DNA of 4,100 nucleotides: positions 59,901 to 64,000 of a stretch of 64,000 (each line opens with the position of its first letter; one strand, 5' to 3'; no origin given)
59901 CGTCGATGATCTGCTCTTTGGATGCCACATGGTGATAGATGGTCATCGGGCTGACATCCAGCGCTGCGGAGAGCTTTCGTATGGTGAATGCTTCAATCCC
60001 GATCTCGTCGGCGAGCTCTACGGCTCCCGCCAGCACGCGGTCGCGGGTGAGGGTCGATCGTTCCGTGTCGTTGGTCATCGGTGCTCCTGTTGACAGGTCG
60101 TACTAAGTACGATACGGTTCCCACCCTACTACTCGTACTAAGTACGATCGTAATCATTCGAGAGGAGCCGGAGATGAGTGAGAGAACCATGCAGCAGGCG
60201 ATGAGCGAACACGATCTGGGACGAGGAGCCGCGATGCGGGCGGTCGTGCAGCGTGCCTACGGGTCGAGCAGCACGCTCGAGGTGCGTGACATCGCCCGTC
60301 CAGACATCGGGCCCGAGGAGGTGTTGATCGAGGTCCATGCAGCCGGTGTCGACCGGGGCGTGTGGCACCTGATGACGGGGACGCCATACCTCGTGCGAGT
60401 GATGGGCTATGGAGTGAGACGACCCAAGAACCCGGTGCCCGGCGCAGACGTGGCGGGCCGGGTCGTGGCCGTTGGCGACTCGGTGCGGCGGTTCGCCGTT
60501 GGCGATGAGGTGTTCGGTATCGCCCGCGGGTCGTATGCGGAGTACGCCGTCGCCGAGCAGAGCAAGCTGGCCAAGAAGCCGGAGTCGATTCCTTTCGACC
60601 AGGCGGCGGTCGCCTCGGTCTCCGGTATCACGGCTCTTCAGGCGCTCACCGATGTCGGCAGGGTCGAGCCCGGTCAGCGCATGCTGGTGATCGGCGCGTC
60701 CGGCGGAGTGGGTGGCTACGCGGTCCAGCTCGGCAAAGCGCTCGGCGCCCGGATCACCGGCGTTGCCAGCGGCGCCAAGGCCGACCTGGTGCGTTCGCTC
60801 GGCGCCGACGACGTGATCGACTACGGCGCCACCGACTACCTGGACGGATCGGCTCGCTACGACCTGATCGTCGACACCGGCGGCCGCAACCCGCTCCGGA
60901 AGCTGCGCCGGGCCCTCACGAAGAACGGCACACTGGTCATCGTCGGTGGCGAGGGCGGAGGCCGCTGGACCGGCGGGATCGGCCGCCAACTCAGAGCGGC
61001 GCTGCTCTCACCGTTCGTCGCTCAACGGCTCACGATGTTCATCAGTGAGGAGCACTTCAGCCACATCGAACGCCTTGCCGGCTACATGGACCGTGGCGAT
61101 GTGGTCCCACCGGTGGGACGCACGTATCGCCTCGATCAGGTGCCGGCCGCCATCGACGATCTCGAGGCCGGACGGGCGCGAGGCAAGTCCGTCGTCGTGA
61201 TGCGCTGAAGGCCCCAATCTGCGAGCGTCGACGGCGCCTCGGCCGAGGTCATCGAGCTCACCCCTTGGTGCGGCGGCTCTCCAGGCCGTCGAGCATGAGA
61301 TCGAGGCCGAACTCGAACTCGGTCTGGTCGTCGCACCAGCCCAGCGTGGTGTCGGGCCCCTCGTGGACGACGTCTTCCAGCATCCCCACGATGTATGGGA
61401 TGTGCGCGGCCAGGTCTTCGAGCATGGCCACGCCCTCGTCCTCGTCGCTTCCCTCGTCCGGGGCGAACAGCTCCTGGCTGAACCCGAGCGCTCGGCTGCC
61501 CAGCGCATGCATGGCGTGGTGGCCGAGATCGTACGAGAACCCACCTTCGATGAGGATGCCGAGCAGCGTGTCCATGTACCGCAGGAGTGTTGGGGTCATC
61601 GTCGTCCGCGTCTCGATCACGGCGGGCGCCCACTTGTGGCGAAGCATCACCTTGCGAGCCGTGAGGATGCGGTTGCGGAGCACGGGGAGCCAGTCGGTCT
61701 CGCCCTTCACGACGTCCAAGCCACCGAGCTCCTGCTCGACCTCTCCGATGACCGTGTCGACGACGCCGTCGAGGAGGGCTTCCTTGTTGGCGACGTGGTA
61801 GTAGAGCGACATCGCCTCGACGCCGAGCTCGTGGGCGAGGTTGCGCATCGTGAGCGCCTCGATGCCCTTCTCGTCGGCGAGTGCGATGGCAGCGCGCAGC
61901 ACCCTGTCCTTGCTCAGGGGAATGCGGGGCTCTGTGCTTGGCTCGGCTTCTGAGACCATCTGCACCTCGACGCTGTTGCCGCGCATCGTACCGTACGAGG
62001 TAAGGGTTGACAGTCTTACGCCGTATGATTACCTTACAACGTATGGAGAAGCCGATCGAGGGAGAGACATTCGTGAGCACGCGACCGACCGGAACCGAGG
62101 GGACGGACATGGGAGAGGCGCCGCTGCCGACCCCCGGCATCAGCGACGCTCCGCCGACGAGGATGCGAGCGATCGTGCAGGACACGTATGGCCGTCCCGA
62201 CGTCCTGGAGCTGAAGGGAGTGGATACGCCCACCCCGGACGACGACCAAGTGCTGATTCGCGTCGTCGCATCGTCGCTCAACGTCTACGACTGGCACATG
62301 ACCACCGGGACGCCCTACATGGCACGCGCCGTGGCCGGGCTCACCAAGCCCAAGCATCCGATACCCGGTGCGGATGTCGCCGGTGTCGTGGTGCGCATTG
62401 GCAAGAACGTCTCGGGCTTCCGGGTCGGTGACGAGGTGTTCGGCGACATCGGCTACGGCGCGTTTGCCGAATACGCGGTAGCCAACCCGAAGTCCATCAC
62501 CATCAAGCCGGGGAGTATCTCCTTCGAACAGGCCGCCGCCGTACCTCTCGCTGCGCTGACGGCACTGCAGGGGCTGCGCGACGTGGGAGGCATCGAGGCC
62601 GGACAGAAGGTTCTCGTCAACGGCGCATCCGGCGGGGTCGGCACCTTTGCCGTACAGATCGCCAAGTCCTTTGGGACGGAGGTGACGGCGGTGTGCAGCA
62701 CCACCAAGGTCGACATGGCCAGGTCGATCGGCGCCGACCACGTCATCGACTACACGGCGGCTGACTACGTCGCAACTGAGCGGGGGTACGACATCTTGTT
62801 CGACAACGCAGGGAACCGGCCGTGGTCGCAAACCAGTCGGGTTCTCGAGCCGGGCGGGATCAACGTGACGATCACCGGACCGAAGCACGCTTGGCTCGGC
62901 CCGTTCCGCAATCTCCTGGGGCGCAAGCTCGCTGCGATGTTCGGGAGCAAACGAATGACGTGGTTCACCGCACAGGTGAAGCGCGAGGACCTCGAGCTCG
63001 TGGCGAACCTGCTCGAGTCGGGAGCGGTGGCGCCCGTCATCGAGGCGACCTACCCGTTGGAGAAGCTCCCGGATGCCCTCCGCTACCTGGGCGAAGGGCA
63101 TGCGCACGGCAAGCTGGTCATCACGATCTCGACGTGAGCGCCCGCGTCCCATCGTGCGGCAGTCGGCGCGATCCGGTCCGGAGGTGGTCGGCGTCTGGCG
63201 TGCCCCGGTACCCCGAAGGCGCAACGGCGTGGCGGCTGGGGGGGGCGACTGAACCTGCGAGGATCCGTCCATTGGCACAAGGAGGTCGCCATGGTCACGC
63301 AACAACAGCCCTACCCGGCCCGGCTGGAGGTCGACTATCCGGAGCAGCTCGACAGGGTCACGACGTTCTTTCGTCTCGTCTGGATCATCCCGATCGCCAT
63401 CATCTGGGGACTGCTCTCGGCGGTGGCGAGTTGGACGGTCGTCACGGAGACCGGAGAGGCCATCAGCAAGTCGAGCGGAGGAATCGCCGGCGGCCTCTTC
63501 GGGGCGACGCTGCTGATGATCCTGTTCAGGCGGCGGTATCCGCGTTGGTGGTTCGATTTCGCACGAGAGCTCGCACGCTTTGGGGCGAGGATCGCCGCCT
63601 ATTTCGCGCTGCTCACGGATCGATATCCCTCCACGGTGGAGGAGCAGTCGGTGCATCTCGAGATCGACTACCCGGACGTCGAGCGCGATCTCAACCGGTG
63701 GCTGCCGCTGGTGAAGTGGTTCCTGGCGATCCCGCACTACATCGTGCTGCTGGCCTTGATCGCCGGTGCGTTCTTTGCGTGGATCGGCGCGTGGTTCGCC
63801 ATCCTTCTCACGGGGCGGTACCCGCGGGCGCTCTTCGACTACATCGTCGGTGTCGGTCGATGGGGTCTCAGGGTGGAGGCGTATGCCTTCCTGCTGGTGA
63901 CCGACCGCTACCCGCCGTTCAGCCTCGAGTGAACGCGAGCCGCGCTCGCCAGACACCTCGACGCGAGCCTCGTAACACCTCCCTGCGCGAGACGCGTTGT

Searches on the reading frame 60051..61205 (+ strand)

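Call 60: search_protein_families(library=pfam, proteins=[window:60051-61205:+], max_evalue=0.0001)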
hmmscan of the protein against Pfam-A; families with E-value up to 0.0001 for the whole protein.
window:60051-61205:+ (385 aa): 3 families
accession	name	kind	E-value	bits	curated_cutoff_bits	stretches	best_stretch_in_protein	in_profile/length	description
PF13602.12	ADH_zinc_N_2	-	5e-22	79.7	27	1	250-382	1-134/134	Zinc-binding dehydrogenase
PF08240.17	ADH_N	-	8.3e-14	52.1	23.5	1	87-178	1-104/104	Alcohol dehydrogenase GroES-like domain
PF00107.32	ADH_zinc_N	-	3.7e-13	50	31.8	1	219-302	1-91/129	Zinc-binding dehydrogenase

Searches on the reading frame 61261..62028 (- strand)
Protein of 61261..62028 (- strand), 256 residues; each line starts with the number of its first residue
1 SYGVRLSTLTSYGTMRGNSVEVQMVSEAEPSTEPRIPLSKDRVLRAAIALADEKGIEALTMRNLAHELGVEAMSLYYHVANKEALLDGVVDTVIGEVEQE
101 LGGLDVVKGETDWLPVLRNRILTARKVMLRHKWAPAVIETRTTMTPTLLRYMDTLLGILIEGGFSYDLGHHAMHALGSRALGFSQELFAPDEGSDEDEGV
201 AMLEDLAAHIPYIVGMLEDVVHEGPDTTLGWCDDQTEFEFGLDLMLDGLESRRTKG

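Call 60: search_protein_families(library=pfam, proteins=[window:61261-62028:-], max_evalue=0.0001)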
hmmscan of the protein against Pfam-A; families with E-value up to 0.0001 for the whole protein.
window:61261-62028:- (256 aa): 2 families
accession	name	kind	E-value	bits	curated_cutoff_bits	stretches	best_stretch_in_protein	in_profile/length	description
PF02909.22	TetR_C_1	-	9.8e-12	45.4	21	1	109-251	5-144/146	Tetracyclin repressor-like, C-terminal domain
PF00440.29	TetR_N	-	1.6e-10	41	24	1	44-87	2-45/47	Bacterial regulatory proteins, tetR family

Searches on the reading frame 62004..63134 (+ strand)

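Call 60: search_protein_families(library=pfam, proteins=[window:62004-63134:+], max_evalue=0.0001)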
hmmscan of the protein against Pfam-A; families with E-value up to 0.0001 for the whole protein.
window:62004-63134:+ (377 aa): 3 families
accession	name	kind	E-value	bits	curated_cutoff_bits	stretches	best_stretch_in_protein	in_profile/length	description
PF13602.12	ADH_zinc_N_2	-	2.7e-26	93.5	27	1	242-373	1-134/134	Zinc-binding dehydrogenase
PF00107.32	ADH_zinc_N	-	1.5e-15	57.7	31.8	1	211-322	1-117/129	Zinc-binding dehydrogenase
PF08240.17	ADH_N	-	1.4e-14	54.6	23.5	1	80-165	2-99/104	Alcohol dehydrogenase GroES-like domain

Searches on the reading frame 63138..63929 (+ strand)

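Call 60: search_protein_families(library=pfam, proteins=[window:63138-63929:+], max_evalue=0.0001)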
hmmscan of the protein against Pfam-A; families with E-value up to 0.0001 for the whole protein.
window:63138-63929:+ (264 aa): 1 family
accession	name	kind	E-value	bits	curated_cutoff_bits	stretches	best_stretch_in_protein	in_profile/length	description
PF14333.11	DUF4389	-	1.4e-17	63.8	25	1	192-261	6-74/76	Domain of unknown function (DUF4389)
